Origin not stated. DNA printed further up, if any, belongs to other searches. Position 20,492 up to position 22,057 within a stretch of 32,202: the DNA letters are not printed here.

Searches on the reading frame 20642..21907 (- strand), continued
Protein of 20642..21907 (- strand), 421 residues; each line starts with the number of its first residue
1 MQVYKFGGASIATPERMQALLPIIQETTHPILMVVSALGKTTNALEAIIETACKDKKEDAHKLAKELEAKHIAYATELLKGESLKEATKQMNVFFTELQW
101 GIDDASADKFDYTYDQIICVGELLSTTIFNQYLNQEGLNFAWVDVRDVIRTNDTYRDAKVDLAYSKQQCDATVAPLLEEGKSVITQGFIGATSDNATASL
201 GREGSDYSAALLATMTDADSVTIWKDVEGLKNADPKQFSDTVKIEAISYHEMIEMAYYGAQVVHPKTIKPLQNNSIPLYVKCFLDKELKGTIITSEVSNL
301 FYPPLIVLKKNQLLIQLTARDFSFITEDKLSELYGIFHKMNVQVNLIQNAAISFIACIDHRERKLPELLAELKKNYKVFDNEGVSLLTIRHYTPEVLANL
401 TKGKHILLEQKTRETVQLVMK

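Call 79: search_solved_structures(query=L092:1152-2414:+, max_evalue=1e-20)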
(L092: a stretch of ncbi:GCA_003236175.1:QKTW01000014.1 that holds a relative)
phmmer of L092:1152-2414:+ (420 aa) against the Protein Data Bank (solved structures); distinct sequences matched with E-value up to 1e-20: 18.
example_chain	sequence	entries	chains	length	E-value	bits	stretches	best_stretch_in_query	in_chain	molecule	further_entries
6f35_A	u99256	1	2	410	7.2e-39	136.9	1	12-418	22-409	Aspartate aminotransferase B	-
6f77_A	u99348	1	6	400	2.3e-36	128.6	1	27-399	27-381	Aspartate aminotransferase A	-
5wmi_A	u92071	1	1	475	1.3e-34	122.8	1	29-395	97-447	Bifunctional aspartate aminotransferase and glutamate/aspartate-prephenate aminotransferas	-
5wmh_A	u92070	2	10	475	1.8e-34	122.3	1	43-395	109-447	Bifunctional aspartate aminotransferase and glutamate/aspartate-prephenate aminotransferas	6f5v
5wmk_A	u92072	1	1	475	5.5e-34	120.8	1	29-395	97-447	Bifunctional aspartate aminotransferase and glutamate/aspartate-prephenate aminotransferas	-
5wml_A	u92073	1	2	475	1.3e-33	119.6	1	43-395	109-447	Bifunctional aspartate aminotransferase and glutamate/aspartate-prephenate aminotransferas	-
1bkg_A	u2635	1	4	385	8e-32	113.6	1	32-344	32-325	ASPARTATE AMINOTRANSFERASE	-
1bjw_A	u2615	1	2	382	8e-32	113.6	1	32-343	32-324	ASPARTATE AMINOTRANSFERASE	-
1b5o_A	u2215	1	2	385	2.1e-31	112.3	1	32-344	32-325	PROTEIN (ASPARTATE AMINOTRANSFERASE)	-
1gc3_A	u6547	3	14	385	4.6e-31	111.1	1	32-343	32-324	ASPARTATE AMINOTRANSFERASE | PROTEIN (ASPARTATE AMINOTRANSFERASE)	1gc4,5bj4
1b5p_A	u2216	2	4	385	4.7e-31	111.1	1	32-343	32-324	PROTEIN (ASPARTATE AMINOTRANSFERASE) | ASPARTATE AMINOTRANSFERASE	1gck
5bj3_A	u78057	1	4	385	6.3e-31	110.7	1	43-343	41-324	PROTEIN (ASPARTATE AMINOTRANSFERASE)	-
1gd9_A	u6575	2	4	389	5.6e-30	107.6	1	37-416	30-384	ASPARTATE AMINOTRANSFERASE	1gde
1dju_A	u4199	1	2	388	7.4e-30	107.2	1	37-415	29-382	AROMATIC AMINOTRANSFERASE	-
8wkj_A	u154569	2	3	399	1.2e-27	99.9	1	37-307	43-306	Aminotransferase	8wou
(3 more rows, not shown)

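Call 80: search_solved_structures(query=window:20642-21907:-, max_evalue=1e-30)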
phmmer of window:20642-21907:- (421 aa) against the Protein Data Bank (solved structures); distinct sequences matched with E-value up to 1e-30: 4.
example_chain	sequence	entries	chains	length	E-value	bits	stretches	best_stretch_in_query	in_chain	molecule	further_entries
2j0w_A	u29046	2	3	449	2.1e-48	168.4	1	3-360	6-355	LYSINE-SENSITIVE ASPARTOKINASE 3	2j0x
3c1m_A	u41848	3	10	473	2e-40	142.1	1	3-347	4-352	Probable aspartokinase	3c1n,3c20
2hmf_A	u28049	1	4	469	2.1e-40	142.1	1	3-347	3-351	Probable aspartokinase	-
2cdq_A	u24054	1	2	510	3.1e-34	121.8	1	3-370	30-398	ASPARTOKINASE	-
